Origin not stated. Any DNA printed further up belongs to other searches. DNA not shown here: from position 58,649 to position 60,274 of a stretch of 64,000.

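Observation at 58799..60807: GNAT-DapF-like fusion protein overlapping a VanX-type D-Ala-D-Ala dipeptidase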

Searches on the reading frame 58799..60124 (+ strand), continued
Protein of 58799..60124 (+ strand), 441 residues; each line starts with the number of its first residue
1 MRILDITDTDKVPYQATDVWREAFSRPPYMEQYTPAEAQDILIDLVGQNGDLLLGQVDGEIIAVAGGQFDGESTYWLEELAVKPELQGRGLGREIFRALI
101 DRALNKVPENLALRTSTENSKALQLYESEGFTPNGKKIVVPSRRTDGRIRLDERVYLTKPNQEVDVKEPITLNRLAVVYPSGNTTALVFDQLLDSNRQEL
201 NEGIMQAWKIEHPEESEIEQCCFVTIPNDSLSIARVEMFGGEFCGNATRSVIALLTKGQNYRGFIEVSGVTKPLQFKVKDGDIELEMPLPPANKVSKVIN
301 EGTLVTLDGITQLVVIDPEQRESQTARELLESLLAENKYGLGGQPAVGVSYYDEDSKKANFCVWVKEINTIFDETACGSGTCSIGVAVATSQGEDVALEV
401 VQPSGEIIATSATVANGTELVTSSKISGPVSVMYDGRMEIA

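Call 47: find_encoding_contigs(protein=P0104, flank=5000, max_places=2)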
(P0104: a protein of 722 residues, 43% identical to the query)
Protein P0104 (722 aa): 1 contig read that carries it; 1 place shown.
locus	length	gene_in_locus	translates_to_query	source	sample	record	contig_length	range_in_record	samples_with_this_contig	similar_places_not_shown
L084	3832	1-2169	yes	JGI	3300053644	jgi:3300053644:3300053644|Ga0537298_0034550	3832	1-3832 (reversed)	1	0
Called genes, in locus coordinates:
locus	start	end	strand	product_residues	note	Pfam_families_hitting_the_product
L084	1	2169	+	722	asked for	PF08659:KR, PF00550:PP-binding, PF00583:Acetyltransf_1, PF13508:Acetyltransf_7 (faint), PF26317:CntK_N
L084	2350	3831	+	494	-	?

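Call 60: find_related_loci(query=window:58799-60121:+, collection=metagenome_contigs, flank=3000)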
Query window:58799-60121:+ (441 aa) in metagenome_contigs; peptide patterns used: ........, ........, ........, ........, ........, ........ (x = any residue, [..] = any of these).
246 stretches matched a pattern; 27 encode a relative of the query (tblastn E <= 1e-3); 27 distinct loci.
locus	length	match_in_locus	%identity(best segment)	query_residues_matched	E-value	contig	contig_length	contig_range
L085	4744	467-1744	54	16-441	6e-156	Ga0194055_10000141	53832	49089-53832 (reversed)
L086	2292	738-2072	53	1-441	3e-165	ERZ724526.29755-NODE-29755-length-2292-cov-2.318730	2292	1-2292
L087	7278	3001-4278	54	16-441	1e-153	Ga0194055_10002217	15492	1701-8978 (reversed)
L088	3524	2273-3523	55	16-432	2e-157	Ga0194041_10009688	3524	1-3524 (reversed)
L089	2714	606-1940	49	1-441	2e-153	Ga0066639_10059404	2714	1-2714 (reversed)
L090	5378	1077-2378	51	3-440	6e-145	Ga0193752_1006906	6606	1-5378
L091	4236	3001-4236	51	1-408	6e-139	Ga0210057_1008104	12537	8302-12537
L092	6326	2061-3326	51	16-440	4e-136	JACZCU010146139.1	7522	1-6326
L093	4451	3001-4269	51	11-436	1e-136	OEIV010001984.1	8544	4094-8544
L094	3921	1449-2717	50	10-440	9e-139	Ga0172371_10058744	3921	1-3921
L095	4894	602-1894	50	2-436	3e-135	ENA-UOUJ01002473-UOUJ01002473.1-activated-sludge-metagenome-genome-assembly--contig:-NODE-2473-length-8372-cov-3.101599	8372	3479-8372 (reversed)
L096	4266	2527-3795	50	10-440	2e-137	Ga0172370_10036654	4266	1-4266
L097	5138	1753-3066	45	1-439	4e-128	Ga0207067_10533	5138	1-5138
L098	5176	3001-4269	49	16-440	4e-126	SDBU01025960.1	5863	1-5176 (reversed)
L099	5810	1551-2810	48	16-436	7e-119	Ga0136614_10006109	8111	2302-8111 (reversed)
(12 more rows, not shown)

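Call 63: find_homologous_proteins(query=L033:2113-3414:+)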
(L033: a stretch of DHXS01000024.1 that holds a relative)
Query L033:2113-3414:+ (434 aa): 13 proteins with E <= 0.001 among 8000 candidates.
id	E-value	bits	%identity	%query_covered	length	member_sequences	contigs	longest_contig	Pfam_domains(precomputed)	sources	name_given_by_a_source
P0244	5.6e-233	792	100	79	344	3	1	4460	-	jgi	-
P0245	1.4e-157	543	59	99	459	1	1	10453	-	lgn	-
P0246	1.9e-157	543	57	100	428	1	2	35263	-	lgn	-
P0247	2.7e-154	532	57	100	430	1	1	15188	-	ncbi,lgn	-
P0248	7.9e-154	531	59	99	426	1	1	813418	-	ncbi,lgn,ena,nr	ncbi:MAG TPA: hypothetical protein VJP80_06295 [Candidatus Saccharimonadales bacterium]|nr:hypotheti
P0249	8.5e-154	531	57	100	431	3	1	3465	-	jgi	jgi:hypothetical protein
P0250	7.4e-152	524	58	99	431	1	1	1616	-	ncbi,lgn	-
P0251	1.3e-143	497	56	99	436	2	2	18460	-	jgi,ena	-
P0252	1.6e-142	494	55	99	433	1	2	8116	-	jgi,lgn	jgi:hypothetical protein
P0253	2.1e-142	493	56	100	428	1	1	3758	-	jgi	jgi:hypothetical protein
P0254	4.6e-129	449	52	99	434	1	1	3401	-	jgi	jgi:hypothetical protein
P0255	1.6e-103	365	55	56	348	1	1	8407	-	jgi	jgi:hypothetical protein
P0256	4.0e-40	156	33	76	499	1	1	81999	-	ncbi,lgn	-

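Call 68: predict_structure(alignment_id=A3)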
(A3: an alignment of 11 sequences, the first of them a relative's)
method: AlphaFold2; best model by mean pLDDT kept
length: 426 residues; sequences in the alignment: 11
mean_pLDDT: 85.4   pTM: 0.88
mean pLDDT of the five models: 85.4, 83.7, 82.9, 82.4, 80.4
residues with pLDDT >= 90: 174; 70-90: 208; 50-70: 40; < 50: 4
segments of 3 or more residues with pLDDT < 50: 424-426
pLDDT, mean of each block of 10 residues (from residue 1): 82 84 81 67 71 88 74 79 93 89 93 92 69 87 91 88 91 94 95 91 87 92 94 90 81 88 88 79 88 81 84 83 87 67 68 88 89 90 95 94 94 95 58
secondary structure, 60 per line:
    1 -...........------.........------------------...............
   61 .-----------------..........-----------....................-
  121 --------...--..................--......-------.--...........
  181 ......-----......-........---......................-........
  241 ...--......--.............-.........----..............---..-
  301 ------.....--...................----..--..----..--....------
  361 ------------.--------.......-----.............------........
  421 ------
elements in order: H2-12 H19-27 H46-61 H79-88 H100-119 H134-151 E154-159 H170-186 E192-197 H199-206 H210-231 H233-238 E239-243 H246-251 H254-266 H268-276 H281-294 E307-311 H314-332 E351-354 H382-388 H394-406 H413-420

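Call 70: fold_search(model_id=the predicted structure, library=pdb)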
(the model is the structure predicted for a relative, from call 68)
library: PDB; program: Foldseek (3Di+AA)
matches with E <= 10: 703; with E <= 0.001: 3
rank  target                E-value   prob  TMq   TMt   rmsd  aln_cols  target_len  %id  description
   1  1y42                  1.4e-04  1.00  0.39  0.43   8.5       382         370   11  Crystal structure of a C-terminally truncated CYT-18 protein (released 2005-02-15)
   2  4ojm                  1.5e-04  1.00  0.38  0.41   8.7       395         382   11  Crystal structure of a C-terminally truncated CYT-18 protein including N-terminal residues (released 2014-04-16)
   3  9sfq_A                9.2e-04  1.00  0.40  0.40   6.9       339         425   11  Structure at 1.9 A resolution of Thermus thermophilus tyrosyl-tRNA synthetase bound to wild-type tRNATyr(GUC). (released 2025-09-24)
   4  9dhm_A                1.1e-03  1.00  0.32  0.43   8.2       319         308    8  Crystal structure of PIsnA complexed with an isonitrile product (released 2025-07-16)
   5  2rkj_A                1.2e-03  1.00  0.36  0.40   9.6       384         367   12  Cocrystal structure of a tyrosyl-tRNA synthetase splicing factor with a group I intron RNA (released 2008-01-08)
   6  2cya                  1.5e-03  1.00  0.35  0.44   5.3       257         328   10  Crystal structure of tyrosyl-tRNA synthetase from Aeropyrum pernix (released 2005-11-22)
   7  3qe4_A                1.6e-03  1.00  0.31  0.40   8.6       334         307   10  An evolved aminoacyl-tRNA Synthetase with atypical polysubstrate specificity (released 2011-02-16)
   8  2cyb_B                1.7e-03  1.00  0.36  0.46   7.1       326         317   11  Crystal structure of Tyrosyl-tRNA Synthetase complexed with L-tyrosine from Archaeoglobus fulgidus (released 2005-11-22)
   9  3p0i_A                1.7e-03  0.98  0.29  0.20  25.7       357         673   11  Leishmania major Tyrosyl-tRNA synthetase in complex with tyrosinol, cubic crystal form (released 2011-03-23)
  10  1zh0                  1.9e-03  1.00  0.33  0.42   8.8       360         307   11  Crystal Structure of L-3-(2-napthyl)alanine-tRNA synthetase in complex with L-3-(2-napthyl)alanine (released 2006-04-04)
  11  9dh4_A                1.9e-03  1.00  0.32  0.43   8.3       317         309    9  Crystal structure of PIsnA complexed with L-Tyrosine (released 2025-07-16)
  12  7ckg_A                2.4e-03  1.00  0.36  0.46   8.4       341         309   10  Crystal structure of TMSiPheRS complexed with TMSiPhe (released 2021-03-31)
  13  3qe4_B                2.5e-03  0.99  0.31  0.41  10.0       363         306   12  An evolved aminoacyl-tRNA Synthetase with atypical polysubstrate specificity (released 2011-02-16)
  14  2cyb_A                2.9e-03  1.00  0.32  0.41   5.8       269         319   11  Crystal structure of Tyrosyl-tRNA Synthetase complexed with L-tyrosine from Archaeoglobus fulgidus (released 2005-11-22)
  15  7ckg_B                2.9e-03  1.00  0.33  0.43   6.9       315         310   10  Crystal structure of TMSiPheRS complexed with TMSiPhe (released 2021-03-31)
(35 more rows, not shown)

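Call 73: search_protein_representatives(protein=window:58799-60121:+)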
Query: 441 residues. Proteins with E-value up to 0.001 (for the whole library): 1939; up to 1e-10: 672; up to 1e-30: 69. The best 150 are listed.
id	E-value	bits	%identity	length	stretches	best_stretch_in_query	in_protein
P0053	1.5e-130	452.7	50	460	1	4-437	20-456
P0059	1.1e-128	446.5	52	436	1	10-440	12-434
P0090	1.9e-114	399.6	46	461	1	10-440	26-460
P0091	7.2e-114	397.7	48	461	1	14-441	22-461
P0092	4.7e-113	395.0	48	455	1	15-438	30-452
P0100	1.3e-103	363.9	45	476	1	14-437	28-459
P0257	2.0e-98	346.9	44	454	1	15-438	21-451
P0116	1.4e-93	330.8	49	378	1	10-356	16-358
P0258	7.4e-89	315.3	43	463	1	14-435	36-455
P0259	1.2e-85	304.7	42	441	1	17-438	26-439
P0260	1.8e-85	304.2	56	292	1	168-440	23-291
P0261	2.0e-85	304.0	42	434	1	8-438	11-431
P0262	3.6e-77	276.8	40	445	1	3-439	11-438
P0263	6.3e-75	269.4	51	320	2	193-441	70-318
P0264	1.5e-74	268.2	38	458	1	16-440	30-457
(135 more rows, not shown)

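Call 85: search_protein_families(library=padloc, proteins=[window:58799-60121:+], max_evalue=0.01)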
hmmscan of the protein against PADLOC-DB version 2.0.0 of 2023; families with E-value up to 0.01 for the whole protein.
window:58799-60121:+ (441 aa): 0 families

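Call 88: search_dna_similar(query=window:58799-60121:+, collection=plasmids, mode=protein, max_evalue=1e-8, max_rows=15)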
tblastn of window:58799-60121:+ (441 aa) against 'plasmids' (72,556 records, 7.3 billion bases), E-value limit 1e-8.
Records with a match: 4; places in all: 4; records where one place covers at least 80% of the query: 0.
Best place of each record, by identity: <60% 4.
By first word of the organism name: Fusobacterium 1; Acetoanaerobium 1; Priestia 1; Vescimonas 1.
By predicted mobility (MOB-suite, as given by PLSDB): non-mobilizable 4.
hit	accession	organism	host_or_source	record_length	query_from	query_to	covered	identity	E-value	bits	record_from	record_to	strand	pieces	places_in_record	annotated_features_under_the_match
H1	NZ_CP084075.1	Fusobacterium vincentii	-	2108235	161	441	64%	26.4%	3e-12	76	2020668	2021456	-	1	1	none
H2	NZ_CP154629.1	Acetoanaerobium noterae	cell culture,Sludge of a digestion ...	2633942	180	440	59%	27.0%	4e-9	67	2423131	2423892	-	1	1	none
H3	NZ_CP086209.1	Priestia sp. J2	single cell,Peanut field soil,Peanut ...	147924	180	436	58%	25.6%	6e-12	76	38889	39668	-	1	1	diaminopimelate epimerase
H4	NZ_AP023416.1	Vescimonas fastidiosa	Homo sapiens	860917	235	407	39%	31.2%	1e-10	71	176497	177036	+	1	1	hypothetical protein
